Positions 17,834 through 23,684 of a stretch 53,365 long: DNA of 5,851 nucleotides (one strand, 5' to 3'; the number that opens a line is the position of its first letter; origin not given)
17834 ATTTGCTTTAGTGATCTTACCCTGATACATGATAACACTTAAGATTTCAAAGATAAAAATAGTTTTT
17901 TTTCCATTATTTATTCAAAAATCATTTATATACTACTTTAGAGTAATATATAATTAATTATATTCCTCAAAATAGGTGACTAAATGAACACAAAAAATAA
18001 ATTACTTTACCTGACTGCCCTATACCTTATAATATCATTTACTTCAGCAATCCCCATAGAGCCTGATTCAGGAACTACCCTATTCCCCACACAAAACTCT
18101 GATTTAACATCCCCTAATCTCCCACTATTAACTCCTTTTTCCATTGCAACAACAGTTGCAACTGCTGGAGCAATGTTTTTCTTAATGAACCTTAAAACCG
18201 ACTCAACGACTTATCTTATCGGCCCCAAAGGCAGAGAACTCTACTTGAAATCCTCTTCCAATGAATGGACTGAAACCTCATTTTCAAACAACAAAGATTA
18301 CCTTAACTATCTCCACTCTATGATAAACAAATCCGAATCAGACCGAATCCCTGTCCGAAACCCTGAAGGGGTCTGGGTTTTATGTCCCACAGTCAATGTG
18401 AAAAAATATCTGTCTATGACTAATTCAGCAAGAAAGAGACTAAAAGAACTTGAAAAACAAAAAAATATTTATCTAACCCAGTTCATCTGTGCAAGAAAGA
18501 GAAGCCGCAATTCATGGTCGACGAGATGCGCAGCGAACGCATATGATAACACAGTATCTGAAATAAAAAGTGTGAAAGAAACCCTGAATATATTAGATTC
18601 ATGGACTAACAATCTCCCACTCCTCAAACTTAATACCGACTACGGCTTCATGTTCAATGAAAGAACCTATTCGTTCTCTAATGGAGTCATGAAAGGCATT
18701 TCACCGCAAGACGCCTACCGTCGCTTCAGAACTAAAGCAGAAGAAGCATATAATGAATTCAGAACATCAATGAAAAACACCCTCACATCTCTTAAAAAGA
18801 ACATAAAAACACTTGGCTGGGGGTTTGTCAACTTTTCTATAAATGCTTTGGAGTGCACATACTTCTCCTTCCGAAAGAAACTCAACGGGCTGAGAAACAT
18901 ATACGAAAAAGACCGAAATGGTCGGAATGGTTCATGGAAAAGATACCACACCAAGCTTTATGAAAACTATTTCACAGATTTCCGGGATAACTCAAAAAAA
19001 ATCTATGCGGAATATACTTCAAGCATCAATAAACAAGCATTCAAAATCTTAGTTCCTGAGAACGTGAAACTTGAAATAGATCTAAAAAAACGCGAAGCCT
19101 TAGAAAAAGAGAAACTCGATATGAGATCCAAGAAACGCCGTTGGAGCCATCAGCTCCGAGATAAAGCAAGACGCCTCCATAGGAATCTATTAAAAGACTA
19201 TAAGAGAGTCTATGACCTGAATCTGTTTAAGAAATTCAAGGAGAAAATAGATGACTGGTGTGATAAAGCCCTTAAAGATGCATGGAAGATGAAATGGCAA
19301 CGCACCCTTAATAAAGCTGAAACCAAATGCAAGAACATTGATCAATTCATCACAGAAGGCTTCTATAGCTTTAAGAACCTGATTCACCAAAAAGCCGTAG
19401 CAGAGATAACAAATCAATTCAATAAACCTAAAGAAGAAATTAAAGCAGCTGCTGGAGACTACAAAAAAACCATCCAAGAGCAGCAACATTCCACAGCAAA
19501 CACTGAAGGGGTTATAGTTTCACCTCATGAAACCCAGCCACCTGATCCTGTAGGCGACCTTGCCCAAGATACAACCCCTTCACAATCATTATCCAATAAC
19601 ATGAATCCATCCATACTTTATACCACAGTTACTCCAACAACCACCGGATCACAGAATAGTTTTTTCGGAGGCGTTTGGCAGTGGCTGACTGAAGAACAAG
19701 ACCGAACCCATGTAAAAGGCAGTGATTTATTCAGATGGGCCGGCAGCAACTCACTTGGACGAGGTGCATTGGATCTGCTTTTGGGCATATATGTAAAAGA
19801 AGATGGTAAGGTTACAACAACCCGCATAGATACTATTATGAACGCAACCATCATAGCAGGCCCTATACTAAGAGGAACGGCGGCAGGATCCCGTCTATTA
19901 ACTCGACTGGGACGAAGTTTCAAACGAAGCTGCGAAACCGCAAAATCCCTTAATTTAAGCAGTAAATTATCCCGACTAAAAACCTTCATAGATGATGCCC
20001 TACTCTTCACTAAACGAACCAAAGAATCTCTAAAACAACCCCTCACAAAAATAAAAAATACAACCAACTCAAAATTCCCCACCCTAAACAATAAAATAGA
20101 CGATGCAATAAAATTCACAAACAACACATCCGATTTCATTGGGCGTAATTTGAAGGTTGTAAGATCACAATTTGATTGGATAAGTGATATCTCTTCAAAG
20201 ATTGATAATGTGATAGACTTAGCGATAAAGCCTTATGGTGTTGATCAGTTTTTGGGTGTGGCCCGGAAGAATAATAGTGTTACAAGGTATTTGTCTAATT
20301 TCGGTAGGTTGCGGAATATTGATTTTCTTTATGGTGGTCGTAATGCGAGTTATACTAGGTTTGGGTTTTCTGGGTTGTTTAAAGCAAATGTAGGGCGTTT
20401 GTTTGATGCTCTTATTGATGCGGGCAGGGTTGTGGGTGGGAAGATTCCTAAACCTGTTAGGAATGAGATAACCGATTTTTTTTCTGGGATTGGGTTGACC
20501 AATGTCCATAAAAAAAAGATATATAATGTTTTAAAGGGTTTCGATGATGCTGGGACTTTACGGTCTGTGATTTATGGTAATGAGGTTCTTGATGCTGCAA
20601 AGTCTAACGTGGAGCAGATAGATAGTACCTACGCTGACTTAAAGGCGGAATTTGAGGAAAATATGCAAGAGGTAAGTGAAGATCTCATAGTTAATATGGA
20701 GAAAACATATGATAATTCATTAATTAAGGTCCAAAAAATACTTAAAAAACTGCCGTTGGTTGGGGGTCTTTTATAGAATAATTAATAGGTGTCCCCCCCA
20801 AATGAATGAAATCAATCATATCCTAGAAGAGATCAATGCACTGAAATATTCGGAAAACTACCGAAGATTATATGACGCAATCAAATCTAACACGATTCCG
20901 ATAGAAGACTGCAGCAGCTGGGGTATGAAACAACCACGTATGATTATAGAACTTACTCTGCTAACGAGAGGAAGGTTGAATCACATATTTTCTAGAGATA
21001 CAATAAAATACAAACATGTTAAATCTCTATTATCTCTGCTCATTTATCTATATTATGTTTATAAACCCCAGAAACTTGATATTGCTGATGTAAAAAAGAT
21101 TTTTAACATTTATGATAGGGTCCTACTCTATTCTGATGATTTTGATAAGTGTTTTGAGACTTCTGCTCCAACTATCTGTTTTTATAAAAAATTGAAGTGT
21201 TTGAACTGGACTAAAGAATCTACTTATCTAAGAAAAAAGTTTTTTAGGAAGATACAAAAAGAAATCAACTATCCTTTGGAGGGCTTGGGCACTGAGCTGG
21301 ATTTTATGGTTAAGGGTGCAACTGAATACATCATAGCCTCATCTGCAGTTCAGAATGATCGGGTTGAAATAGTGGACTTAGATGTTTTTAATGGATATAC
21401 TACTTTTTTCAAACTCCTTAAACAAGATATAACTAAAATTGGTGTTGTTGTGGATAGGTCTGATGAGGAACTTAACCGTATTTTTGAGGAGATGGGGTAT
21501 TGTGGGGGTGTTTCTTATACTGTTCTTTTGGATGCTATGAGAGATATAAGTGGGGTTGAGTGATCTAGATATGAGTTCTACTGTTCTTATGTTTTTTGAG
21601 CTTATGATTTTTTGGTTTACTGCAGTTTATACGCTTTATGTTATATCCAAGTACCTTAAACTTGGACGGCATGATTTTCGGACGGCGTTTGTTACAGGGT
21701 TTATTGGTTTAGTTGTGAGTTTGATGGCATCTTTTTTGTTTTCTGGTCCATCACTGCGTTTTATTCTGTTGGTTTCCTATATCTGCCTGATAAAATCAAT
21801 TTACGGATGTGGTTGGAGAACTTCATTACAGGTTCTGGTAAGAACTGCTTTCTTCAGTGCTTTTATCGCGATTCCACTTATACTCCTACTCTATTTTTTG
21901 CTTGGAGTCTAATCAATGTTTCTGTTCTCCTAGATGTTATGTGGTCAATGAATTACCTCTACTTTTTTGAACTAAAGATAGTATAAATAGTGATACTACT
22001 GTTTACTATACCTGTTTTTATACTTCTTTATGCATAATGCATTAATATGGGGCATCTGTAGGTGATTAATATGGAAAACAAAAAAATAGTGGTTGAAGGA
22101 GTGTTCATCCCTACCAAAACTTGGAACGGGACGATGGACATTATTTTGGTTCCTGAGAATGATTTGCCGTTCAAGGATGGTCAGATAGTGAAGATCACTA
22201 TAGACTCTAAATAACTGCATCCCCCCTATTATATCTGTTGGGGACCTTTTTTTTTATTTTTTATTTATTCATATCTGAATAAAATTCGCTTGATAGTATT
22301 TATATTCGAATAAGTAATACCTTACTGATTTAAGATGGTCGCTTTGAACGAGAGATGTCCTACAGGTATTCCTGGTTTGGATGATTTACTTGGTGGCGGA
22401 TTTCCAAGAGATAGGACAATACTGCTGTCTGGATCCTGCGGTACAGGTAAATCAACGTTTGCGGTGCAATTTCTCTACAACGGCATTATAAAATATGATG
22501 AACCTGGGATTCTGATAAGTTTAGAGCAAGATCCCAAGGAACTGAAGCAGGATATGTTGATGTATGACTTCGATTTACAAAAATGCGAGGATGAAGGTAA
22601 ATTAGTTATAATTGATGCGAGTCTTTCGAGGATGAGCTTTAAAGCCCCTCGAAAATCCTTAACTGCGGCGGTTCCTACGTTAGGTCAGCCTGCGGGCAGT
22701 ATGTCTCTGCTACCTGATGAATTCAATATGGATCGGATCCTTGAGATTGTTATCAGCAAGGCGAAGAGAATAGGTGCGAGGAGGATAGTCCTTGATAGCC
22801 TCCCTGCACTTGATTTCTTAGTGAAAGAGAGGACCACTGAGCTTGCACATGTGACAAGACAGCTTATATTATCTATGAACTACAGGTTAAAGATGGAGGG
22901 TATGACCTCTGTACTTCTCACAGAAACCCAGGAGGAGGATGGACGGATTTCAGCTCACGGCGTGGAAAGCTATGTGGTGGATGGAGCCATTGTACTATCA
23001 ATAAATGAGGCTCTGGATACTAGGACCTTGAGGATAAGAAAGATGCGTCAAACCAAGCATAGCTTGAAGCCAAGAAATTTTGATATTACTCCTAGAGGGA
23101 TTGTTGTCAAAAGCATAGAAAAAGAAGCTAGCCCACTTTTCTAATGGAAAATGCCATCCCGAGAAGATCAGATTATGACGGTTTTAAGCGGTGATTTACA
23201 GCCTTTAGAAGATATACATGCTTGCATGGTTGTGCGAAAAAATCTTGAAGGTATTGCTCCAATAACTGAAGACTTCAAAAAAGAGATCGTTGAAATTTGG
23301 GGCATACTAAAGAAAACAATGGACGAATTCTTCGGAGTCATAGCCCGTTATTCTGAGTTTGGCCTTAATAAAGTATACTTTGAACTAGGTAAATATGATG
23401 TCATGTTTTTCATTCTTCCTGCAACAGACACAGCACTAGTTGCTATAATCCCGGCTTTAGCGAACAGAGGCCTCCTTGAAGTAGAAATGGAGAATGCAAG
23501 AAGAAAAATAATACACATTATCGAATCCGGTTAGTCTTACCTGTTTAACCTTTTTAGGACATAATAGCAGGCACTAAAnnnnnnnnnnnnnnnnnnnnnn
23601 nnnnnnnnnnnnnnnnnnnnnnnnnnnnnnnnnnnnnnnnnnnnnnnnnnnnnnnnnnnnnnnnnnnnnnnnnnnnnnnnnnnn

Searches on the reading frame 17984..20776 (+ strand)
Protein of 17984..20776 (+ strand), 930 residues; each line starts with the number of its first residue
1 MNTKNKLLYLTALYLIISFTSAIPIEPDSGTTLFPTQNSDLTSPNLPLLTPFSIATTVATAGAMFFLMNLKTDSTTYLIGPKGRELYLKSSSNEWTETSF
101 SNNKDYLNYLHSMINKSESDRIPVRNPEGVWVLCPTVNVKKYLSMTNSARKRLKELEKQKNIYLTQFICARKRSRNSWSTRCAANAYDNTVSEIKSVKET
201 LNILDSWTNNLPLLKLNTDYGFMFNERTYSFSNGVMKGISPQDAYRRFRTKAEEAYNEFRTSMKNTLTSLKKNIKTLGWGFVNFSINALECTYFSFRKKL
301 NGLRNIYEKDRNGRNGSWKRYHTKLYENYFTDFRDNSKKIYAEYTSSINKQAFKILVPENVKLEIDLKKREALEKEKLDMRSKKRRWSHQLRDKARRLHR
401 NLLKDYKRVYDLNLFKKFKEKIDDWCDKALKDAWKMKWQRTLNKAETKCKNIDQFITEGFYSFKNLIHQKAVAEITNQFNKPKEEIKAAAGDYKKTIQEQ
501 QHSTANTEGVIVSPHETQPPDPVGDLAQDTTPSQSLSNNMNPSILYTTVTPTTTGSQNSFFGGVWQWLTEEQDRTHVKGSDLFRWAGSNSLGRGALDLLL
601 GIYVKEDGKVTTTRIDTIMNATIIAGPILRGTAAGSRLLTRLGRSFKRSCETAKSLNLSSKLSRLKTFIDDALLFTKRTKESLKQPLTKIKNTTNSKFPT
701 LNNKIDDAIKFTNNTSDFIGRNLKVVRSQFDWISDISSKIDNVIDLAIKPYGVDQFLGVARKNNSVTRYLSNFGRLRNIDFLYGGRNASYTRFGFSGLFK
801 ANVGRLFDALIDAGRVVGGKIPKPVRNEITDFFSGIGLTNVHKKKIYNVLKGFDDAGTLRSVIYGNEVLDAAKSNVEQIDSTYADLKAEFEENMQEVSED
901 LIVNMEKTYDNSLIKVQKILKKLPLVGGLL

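Call 27: search_protein_families(library=pfam, proteins=[window:17984-20776:+], max_evalue=1)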
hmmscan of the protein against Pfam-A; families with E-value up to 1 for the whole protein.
window:17984-20776:+ (930 aa): 1 family
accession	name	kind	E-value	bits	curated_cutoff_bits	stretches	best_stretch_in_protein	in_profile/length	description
PF10887.13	DUF2686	-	0.05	13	25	1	435-481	79-124/285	Protein of unknown function (DUF2686)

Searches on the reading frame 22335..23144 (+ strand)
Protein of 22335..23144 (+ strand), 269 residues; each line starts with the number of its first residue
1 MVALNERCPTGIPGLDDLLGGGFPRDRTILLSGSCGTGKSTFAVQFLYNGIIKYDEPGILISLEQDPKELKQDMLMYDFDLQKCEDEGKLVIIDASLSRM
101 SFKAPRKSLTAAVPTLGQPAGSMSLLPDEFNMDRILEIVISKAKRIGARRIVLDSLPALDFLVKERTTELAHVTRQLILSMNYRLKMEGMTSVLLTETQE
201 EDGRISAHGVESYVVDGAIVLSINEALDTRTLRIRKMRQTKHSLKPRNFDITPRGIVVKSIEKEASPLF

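Call 3: search_protein_families(library=pfam, proteins=[window:22335-23144:+], max_evalue=0.01)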
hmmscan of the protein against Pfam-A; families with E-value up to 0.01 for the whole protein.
window:22335-23144:+ (269 aa): 4 families
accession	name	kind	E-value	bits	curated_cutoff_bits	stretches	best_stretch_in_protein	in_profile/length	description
PF06745.19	ATPase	-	1.9e-61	207.9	26.6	1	8-261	1-229/231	KaiC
PF03796.21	DnaB_C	-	7e-06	26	27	1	9-84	3-77/255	DnaB-like helicase C terminal domain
PF13481.12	AAA_25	-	7.4e-05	22.9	27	1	11-47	18-54/195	AAA domain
PF07088.17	GvpD_P-loop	-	0.00011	22.6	24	1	27-233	11-184/189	GvpD gas vesicle protein, P-loop domain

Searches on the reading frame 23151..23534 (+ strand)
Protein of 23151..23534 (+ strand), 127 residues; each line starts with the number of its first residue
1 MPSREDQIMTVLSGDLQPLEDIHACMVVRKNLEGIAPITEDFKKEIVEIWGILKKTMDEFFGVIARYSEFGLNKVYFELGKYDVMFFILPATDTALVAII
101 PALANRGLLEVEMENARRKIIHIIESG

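Call 3: search_protein_families(library=pfam, proteins=[window:23151-23534:+], max_evalue=0.01)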
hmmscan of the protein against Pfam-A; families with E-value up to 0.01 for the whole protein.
window:23151-23534:+ (127 aa): 0 families

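Call 27: search_protein_families(library=pfam, proteins=[window:23151-23534:+], max_evalue=1)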
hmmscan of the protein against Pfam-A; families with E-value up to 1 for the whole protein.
window:23151-23534:+ (127 aa): 1 family
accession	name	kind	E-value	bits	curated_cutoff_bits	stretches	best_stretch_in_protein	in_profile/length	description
PF18894.6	PhageMetallopep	-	0.063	13.8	23.7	1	7-75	65-129/134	Putative phage metallopeptidase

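Call 28: search_solved_structures(query=window:23151-23534:+, max_evalue=10)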
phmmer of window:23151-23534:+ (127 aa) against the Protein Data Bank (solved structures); distinct sequences matched with E-value up to 10: 0.

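Call 36: find_homologous_proteins(query=window:23151-23531:+)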
Query window:23151-23531:+ (127 aa): 470 proteins with E <= 0.001 among 475 candidates; the best 120 are listed.
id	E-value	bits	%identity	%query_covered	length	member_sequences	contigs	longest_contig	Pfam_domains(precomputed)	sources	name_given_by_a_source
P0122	1.7e-76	272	100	100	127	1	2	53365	-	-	-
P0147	1.2e-62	228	84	99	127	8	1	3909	-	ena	-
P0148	1.0e-61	225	85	99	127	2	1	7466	-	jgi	-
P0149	2.3e-61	224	84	99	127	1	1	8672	-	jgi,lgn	-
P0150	1.4e-60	221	81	100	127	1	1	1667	-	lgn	-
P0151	5.6e-60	219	82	100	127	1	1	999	-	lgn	-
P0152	1.3e-59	218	82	98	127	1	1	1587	-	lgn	-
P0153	3.0e-59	217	80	100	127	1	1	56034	-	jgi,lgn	jgi:hypothetical protein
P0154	5.7e-59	216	80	99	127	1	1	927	-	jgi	jgi:predicted regulator of Ras-like GTPase activity (Roadblock/LC7/MglB family)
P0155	7.8e-59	215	80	100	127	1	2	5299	-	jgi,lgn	jgi:hypothetical protein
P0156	1.5e-58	214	79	100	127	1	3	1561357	-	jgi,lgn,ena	-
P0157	1.5e-58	214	79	98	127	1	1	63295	-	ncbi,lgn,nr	ncbi:MAG: hypothetical protein JW778_04645 [Candidatus Altiarchaeota archaeon]|nr:hypothetical prote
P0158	2.1e-58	214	79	100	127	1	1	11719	-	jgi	jgi:hypothetical protein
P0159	4.7e-58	213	79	99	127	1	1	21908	-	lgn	-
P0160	1.1e-57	212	79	100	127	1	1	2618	-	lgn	-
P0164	2.9e-57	210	78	100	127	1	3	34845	PF27410.1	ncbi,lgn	-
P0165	5.1e-57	210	75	100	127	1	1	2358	PF27410.1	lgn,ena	-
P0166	6.8e-57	209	75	100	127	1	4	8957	PF27410.1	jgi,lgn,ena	-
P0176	2.0e-55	204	74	98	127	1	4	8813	PF27410.1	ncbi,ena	-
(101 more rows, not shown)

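Call 48: search_solved_structures(query=A2, max_evalue=10)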
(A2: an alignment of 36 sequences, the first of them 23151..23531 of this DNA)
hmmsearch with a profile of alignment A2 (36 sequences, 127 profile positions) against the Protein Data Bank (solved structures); distinct sequences matched with E-value up to 10: 0.

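Call 59: predict_structure(alignment_id=A2)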
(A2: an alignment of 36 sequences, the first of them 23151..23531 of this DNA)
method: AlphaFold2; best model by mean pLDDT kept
length: 127 residues; sequences in the alignment: 36
mean_pLDDT: 86.3   pTM: 0.83
mean pLDDT of the five models: 86.3, 83.5, 83.4, 81.4, 79.8
residues with pLDDT >= 90: 55; 70-90: 66; 50-70: 6; < 50: 0
segments of 3 or more residues with pLDDT < 50: none
pLDDT, mean of each block of 10 residues (from residue 1): 88 93 89 78 73 82 85 89 90 89 84 95 86
secondary structure, 60 per line:
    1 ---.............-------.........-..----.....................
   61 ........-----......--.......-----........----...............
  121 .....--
elements in order: H4-16 E24-29 H40-68 E74-79 E82-88 E94-101 H106-125

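Call 63: fold_search(model_id=the predicted structure, library=pdb)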
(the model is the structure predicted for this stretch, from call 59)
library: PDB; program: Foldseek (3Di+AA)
matches with E <= 10: 1381; with E <= 0.001: 43
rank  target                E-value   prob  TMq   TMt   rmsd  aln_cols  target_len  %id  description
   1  6hjm_S                3.2e-05  1.00  0.70  0.70   3.7       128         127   16  Myxococcus xanthus MglB (released 2019-12-04)
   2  6hjm_B                4.9e-05  1.00  0.71  0.72   3.7       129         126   17  Myxococcus xanthus MglB (released 2019-12-04)
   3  9jue_F                5.5e-05  1.00  0.73  0.77   3.1       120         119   13  Roadblock3 homodimer structure from Candidatus Prometheoarchaeum syntrophicum strain MK-D1 (released 2024-10-16)
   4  6hjm_O                6.2e-05  1.00  0.70  0.72   3.6       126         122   17  Myxococcus xanthus MglB (released 2019-12-04)
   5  6hjm_R                6.2e-05  1.00  0.70  0.71   3.8       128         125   16  Myxococcus xanthus MglB (released 2019-12-04)
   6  7f8m_B                6.6e-05  1.00  0.69  0.73   4.0       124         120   16  Roadblock from Thorarchaeota SMTZ1-45 (released 2022-07-13)
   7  6hjm_F                1.0e-04  1.00  0.72  0.72   3.6       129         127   17  Myxococcus xanthus MglB (released 2019-12-04)
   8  6hjm_J                1.0e-04  1.00  0.69  0.70   3.8       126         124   16  Myxococcus xanthus MglB (released 2019-12-04)
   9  6hjm_L                1.1e-04  1.00  0.69  0.70   3.9       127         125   16  Myxococcus xanthus MglB (released 2019-12-04)
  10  9jue_B                1.2e-04  1.00  0.72  0.75   3.1       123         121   15  Roadblock3 homodimer structure from Candidatus Prometheoarchaeum syntrophicum strain MK-D1 (released 2024-10-16)
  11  6hjm_C                1.2e-04  1.00  0.70  0.71   3.8       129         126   17  Myxococcus xanthus MglB (released 2019-12-04)
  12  7yh1_A                1.4e-04  1.00  0.58  0.62   4.1       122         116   14  Roadblock from Candidatus Prometheoarchaeum syntrophicum strain MK-D1 (released 2023-07-19)
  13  9jue_C                1.4e-04  1.00  0.72  0.76   3.2       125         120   14  Roadblock3 homodimer structure from Candidatus Prometheoarchaeum syntrophicum strain MK-D1 (released 2024-10-16)
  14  9jue_E                1.5e-04  1.00  0.71  0.76   3.3       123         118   15  Roadblock3 homodimer structure from Candidatus Prometheoarchaeum syntrophicum strain MK-D1 (released 2024-10-16)
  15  6hjm_P                1.6e-04  1.00  0.71  0.68   3.8       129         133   17  Myxococcus xanthus MglB (released 2019-12-04)
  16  9jue_A                1.8e-04  1.00  0.71  0.75   3.4       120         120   14  Roadblock3 homodimer structure from Candidatus Prometheoarchaeum syntrophicum strain MK-D1 (released 2024-10-16)
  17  6hjm_A                1.9e-04  1.00  0.70  0.70   3.5       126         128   17  Myxococcus xanthus MglB (released 2019-12-04)
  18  6hjm_E                2.2e-04  1.00  0.68  0.70   3.6       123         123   18  Myxococcus xanthus MglB (released 2019-12-04)
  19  6hjm_Q                2.3e-04  1.00  0.68  0.69   3.9       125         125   16  Myxococcus xanthus MglB (released 2019-12-04)
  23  6hjm_D                2.6e-04  1.00  0.66  0.69   3.8       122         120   16  Myxococcus xanthus MglB (released 2019-12-04)
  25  6hjm_K                2.8e-04  1.00  0.65  0.68   3.9       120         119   15  Myxococcus xanthus MglB (released 2019-12-04)
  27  6hjm_H                3.6e-04  1.00  0.69  0.72   3.6       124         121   17  Myxococcus xanthus MglB (released 2019-12-04)
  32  7f8m_D                5.4e-04  1.00  0.66  0.72   3.8       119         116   15  Roadblock from Thorarchaeota SMTZ1-45 (released 2022-07-13)
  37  7f8m_A                6.9e-04  1.00  0.66  0.71   3.7       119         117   15  Roadblock from Thorarchaeota SMTZ1-45 (released 2022-07-13)
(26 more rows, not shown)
